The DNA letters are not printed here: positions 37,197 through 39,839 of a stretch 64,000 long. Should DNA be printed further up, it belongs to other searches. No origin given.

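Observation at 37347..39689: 780-aa single-gene nuclease / P-loop / sensor architecture (compact Avs- or STAND-like candidate)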

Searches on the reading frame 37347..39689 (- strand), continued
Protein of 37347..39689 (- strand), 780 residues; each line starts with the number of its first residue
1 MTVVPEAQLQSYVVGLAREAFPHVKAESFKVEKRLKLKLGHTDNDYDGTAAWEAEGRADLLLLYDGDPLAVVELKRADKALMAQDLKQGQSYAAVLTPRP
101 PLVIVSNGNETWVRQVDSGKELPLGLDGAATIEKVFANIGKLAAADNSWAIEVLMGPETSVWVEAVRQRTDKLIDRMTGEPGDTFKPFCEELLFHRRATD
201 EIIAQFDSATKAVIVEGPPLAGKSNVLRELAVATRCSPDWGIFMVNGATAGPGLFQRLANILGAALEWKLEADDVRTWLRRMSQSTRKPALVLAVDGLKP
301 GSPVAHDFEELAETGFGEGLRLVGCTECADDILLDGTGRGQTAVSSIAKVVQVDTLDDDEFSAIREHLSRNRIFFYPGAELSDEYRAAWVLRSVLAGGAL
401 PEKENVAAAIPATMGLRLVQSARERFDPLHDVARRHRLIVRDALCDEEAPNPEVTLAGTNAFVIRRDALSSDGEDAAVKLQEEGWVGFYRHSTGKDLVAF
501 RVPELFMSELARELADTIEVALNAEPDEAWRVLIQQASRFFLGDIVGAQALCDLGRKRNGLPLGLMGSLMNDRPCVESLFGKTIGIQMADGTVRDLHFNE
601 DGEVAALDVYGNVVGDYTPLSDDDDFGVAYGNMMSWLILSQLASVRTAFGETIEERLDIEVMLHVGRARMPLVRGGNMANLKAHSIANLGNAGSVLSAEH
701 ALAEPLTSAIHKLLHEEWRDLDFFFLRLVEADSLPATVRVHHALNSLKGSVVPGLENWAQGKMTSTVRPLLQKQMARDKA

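Call 22: predict_structure(alignment_id=A1)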
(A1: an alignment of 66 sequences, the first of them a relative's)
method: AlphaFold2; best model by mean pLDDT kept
length: 780 residues; sequences in the alignment: 66
mean_pLDDT: 85.2   pTM: 0.76
mean pLDDT of the five models: 85.2, 84.8, 82.2, 82.1, 80.5
residues with pLDDT >= 90: 355; 70-90: 316; 50-70: 103; < 50: 6
segments of 3 or more residues with pLDDT < 50: 142-145
pLDDT, mean of each block of 10 residues (from residue 1): 51 63 71 70 66 69 83 78 85 81 80 85 70 60 49 64 86 91 83 90 96 89 92 93 87 91 76 89 88 93 92 89 92 85 93 89 91 91 86 77 88 90 90 96 87 70 88 96 87 83 92 97 93 92 94 95 93 89 75 80 86 86 66 94 91 90 96 73 83 92 96 95 96 97 94 95 97 88
secondary structure, 60 per line:
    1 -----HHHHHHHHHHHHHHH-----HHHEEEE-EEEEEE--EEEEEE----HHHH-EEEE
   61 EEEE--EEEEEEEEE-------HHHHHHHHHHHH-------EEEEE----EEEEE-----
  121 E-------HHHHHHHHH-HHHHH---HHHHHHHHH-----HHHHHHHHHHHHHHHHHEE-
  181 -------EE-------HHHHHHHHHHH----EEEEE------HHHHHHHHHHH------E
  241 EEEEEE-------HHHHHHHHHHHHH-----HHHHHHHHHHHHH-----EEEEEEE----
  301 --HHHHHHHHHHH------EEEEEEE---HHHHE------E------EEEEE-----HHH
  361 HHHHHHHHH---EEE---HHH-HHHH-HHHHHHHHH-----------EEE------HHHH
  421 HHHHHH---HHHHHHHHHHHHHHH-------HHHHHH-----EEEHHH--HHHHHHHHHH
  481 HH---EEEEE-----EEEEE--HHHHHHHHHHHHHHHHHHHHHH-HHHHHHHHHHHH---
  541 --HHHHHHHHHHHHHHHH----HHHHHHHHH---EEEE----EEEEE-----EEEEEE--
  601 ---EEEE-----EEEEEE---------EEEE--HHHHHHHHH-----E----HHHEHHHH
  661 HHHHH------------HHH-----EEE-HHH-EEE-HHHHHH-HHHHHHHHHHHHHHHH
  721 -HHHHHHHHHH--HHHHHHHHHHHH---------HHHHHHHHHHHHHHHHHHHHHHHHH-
elements in order (helices of 4 or more, strands of 3 or more residues): H6-20 E29-32 E34-39 E42-47 H52-55 E57-64 E67-75 H83-94 E102-106 E111-115 H129-137 H139-143 H147-155 H161-177 H197-207 E212-216 H223-233 E240-246 H254-266 H272-284 E290-296 H303-313 E320-326 H330-333 E348-352 H358-369 E373-375 H383-386 H388-396 E408-410 H417-426 H430-444 H452-457 E463-465 H471-482 E486-490 E496-500 H503-524 H526-537 H543-558 H563-571 E575-578 E583-587 E593-598 E604-607 E613-618 E628-631 H634-642 H657-665 E686-688 E694-696 H698-703 H705-720 H722-731 H734-745 H755-779

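Call 25: fold_search(model_id=the predicted structure, library=pdb)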
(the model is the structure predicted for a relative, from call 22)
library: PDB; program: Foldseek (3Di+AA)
matches with E <= 10: 1209; with E <= 0.001: 123
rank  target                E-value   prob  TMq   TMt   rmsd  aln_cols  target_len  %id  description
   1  8dgc_A                4.5e-07  1.00  0.28  0.14  17.4       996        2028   11  Avs3 bound to phage PhiV-1 terminase (released 2022-08-03)
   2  7jgr_A                8.6e-07  1.00  0.22  0.38  12.9       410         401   15  Structure of Drosophila ORC bound to DNA (84 bp) and Cdc6 (released 2020-09-09)
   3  1fnn_A                9.9e-07  1.00  0.22  0.40  14.4       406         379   13  CRYSTAL STRUCTURE OF CDC6P FROM PYROBACULUM AEROPHILUM (released 2000-10-04)
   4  2a5y_B                1.6e-06  1.00  0.21  0.29  12.5       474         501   12  Structure of a CED-4/CED-9 complex (released 2005-10-11)
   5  4kxf_P                2.6e-06  1.00  0.20  0.18  13.3       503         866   11  Crystal structure of NLRC4 reveals its autoinhibition mechanism (released 2013-07-24)
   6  4kxf_L                3.0e-06  1.00  0.21  0.19  14.0       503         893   12  Crystal structure of NLRC4 reveals its autoinhibition mechanism (released 2013-07-24)
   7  4kxf_F                3.2e-06  1.00  0.21  0.19  11.8       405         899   14  Crystal structure of NLRC4 reveals its autoinhibition mechanism (released 2013-07-24)
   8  6mfv_A                3.2e-06  1.00  0.19  0.23  27.1       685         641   10  Crystal structure of the Signal Transduction ATPase with Numerous Domains (STAND) protein with a tetratricopeptide rep (released 2019-02-20)
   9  7tjf_A                3.3e-06  1.00  0.21  0.31  16.0       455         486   11  S. cerevisiae ORC bound to 84 bp ARS1 DNA (released 2023-01-18)
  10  7jk6_A                3.5e-06  1.00  0.20  0.37  13.0       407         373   14  Structure of Drosophila ORC in the active conformation (released 2020-09-09)
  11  4kxf_H                3.7e-06  1.00  0.20  0.18  14.5       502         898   12  Crystal structure of NLRC4 reveals its autoinhibition mechanism (released 2013-07-24)
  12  8dgc_B                4.4e-06  1.00  0.26  0.14  17.2       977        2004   11  Avs3 bound to phage PhiV-1 terminase (released 2022-08-03)
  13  4kxf_K                4.6e-06  1.00  0.23  0.20  13.1       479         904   13  Crystal structure of NLRC4 reveals its autoinhibition mechanism (released 2013-07-24)
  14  4kxf_B                4.9e-06  1.00  0.22  0.20  13.1       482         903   13  Crystal structure of NLRC4 reveals its autoinhibition mechanism (released 2013-07-24)
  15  4m9s_A                5.3e-06  1.00  0.23  0.31  13.4       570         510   11  crystal structure of CED-4 bound CED-3 fragment (released 2013-10-23)
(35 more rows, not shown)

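Call 30: search_protein_families(library=pfam, alignment_id=A2, max_evalue=0.01)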
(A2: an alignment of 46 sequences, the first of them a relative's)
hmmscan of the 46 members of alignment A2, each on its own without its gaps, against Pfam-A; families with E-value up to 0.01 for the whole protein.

A. member 1, P0001 (780 aa): 3 families
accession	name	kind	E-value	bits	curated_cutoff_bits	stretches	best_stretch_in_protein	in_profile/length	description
PF04313.20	HSDR_N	-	4e-05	24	25.1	1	55-115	125-191/198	Type I restriction enzyme R protein N terminus (HSDR_N)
PF13588.12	HSDR_N_2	-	6.7e-05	23.4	25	1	53-120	34-100/110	Type I restriction enzyme R protein N terminus (HSDR_N)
PF25199.1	nSTAND_NTPase5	-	0.009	16.3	34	0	192-292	18-129/145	Novel STAND NTPase 5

B. families by the number of members that match (of 46 scanned): 11 families
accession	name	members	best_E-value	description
PF04313.20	HSDR_N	46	3.7e-10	Type I restriction enzyme R protein N terminus (HSDR_N)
PF13588.12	HSDR_N_2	44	2.5e-10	Type I restriction enzyme R protein N terminus (HSDR_N)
PF13401.12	AAA_22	32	7.9e-07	AAA domain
PF13191.12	AAA_16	19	2.8e-06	AAA ATPase domain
PF25199.1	nSTAND_NTPase5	19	4.6e-06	Novel STAND NTPase 5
PF20464.3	MmeI_N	9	0.00015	MmeI, N-terminal domain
PF13604.12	AAA_30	2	0.0039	AAA domain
PF13086.12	AAA_11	1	0.0025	AAA domain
PF01637.24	ATPase_2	1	0.0026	ATPase domain predominantly from Archaea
PF01580.24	FtsK_SpoIIIE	1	0.0038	FtsK/SpoIIIE family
PF05729.18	NACHT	1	0.009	NACHT domain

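Call 31: search_protein_families(library=padloc, alignment_id=A2, max_evalue=0.01)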
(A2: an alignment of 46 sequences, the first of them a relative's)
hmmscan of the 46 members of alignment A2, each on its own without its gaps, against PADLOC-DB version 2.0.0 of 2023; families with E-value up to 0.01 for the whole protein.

A. member 1, P0001 (780 aa): 0 families

B. families by the number of members that match (of 46 scanned): 11 families
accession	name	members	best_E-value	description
PDLC03317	MTase_II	40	1.7e-07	Type II methyltransferase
PDLC03599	REase_MTase_IIG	8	0.00088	Type IIG restriction enzyme-methyltransferase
PDLC03034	MTase_I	6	0.0011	Type I methyltransferase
PDLC04140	mad8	6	0.0016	mads_8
PDLC04790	PDC-S01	5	0.00029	-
PDLC04134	mad2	2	3e-05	mads_2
PDLC03047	REase_I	1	0.0023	Type I restriction enzyme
PDLC03048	REase_I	1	0.0076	Type I restriction enzyme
PDLC04702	PDC-M54A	1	0.0079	-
PDLC02083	Cas4_II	1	0.0089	-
PDLC01515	Csx3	1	0.0097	"CAS-I,CAS-III; associated"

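Call 32: search_protein_representatives(alignment_id=A1)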
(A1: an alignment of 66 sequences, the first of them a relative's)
Query: 66 sequences, 787 profile positions. Proteins with E-value up to 0.001 (for the whole library): 1445; up to 1e-10: 1068; up to 1e-30: 420. The best 150 are listed.
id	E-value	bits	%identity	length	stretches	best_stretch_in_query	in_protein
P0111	0.0e+00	1082.7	-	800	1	5-782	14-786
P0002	0.0e+00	1069.2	-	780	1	8-785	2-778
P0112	1.1e-288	975.9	-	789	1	6-785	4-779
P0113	2.3e-278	941.7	-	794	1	3-785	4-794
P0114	2.4e-278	941.7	-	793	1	3-785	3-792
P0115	4.1e-278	940.9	-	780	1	8-785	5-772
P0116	1.2e-277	939.4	-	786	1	5-783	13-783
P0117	6.9e-274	926.9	-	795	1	1-785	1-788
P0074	1.8e-270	915.6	-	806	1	8-783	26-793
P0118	9.1e-265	896.8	-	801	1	7-782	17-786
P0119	3.4e-262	888.3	-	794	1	2-785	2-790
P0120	4.7e-262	887.8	-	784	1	8-785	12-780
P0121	1.1e-256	870.1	-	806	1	5-782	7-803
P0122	2.9e-251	852.2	-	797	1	4-780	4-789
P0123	7.5e-248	840.9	-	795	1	4-781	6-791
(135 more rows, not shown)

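Call 39: find_related_loci(query=A2, collection=genome_contigs, flank=7000)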
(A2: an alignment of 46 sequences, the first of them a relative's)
Query A2 (780 aa) in genome_contigs; peptide patterns used: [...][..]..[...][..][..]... (x = any residue, [..] = any of these).
142 stretches matched a pattern; 42 encode a relative of the query (tblastn E <= 1e-3); 42 distinct loci.
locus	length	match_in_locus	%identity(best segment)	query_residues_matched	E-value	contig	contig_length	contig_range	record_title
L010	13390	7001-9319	62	1-774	0e+0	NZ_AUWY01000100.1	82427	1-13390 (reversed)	Sphingobium ummariense RL-3 contig100, whole genome shotgun sequence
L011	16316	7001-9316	37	5-779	1e-166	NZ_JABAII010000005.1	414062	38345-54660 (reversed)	Rhizobium sp. P40RR-XXII NODE_5_length_414062_cov_110.025857, whole genome shotgun sequence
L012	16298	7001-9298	35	3-775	6e-155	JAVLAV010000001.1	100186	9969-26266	MAG: Marinobacter sp. isolate Uz-K9-01 NODE_1_length_100186_cov_118.902010, whole genome shotgun sequence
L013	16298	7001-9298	38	2-771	1e-154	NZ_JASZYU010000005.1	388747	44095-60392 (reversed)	Variovorax fucosicus strain J22R193 L64631_5, whole genome shotgun sequence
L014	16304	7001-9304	38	1-772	2e-151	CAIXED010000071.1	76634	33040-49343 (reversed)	MAG: uncultured proteobacterium isolate MJ-2014-D3_bin-499 genome assembly, contig: bin-499:71/82, whole genome shotgun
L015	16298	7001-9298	38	3-772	4e-151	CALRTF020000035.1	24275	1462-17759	MAG: Acidovorax caeni isolate JJ-JE56-12-2-m2-bin40 genome assembly, contig: JJ-RDS211-73-C133, whole genome shotgun seq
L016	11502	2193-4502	36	1-775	2e-148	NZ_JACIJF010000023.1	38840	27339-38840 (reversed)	Sphingomonas xinjiangensis strain DSM 26736 Ga0373338_23, whole genome shotgun sequence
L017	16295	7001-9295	38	3-771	9e-148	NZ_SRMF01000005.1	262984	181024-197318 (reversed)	Natronospirillum operosum strain G-116 NODE_5, whole genome shotgun sequence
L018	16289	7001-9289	38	3-769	3e-144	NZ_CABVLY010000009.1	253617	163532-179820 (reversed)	Burkholderia anthina isolate LMG 20980, whole genome shotgun sequence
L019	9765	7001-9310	37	2-775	6e-143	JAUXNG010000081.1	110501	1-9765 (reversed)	MAG: Hydrogenophaga sp. isolate C1_concoct.bin.50 C1_k141_51028, whole genome shotgun sequence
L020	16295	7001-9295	38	3-771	3e-140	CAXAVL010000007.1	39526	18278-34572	MAG TPA_asm: uncultured Cellvibrio sp. isolate ERR599368_metabat2_19 genome assembly, contig: ERZ2772639.268, whole geno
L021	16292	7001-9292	39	5-771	1e-167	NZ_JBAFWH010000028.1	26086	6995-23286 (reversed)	Xanthobacter sp. V8C-5 Contig028, whole genome shotgun sequence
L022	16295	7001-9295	38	3-771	1e-142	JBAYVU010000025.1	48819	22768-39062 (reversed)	MAG: Sterolibacterium sp. isolate SO_2016_LW3_67 scaffold01068_LW162_2016, whole genome shotgun sequence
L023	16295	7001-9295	35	3-771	2e-140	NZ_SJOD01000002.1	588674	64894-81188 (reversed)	Acinetobacter sp. ANC 4178 Contig2, whole genome shotgun sequence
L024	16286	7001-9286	35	6-772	3e-135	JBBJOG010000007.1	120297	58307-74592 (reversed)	MAG: Sphingomicrobium sp. isolate RDP_SRG_19 NODE_42_length_120297_cov_27.547537, whole genome shotgun sequence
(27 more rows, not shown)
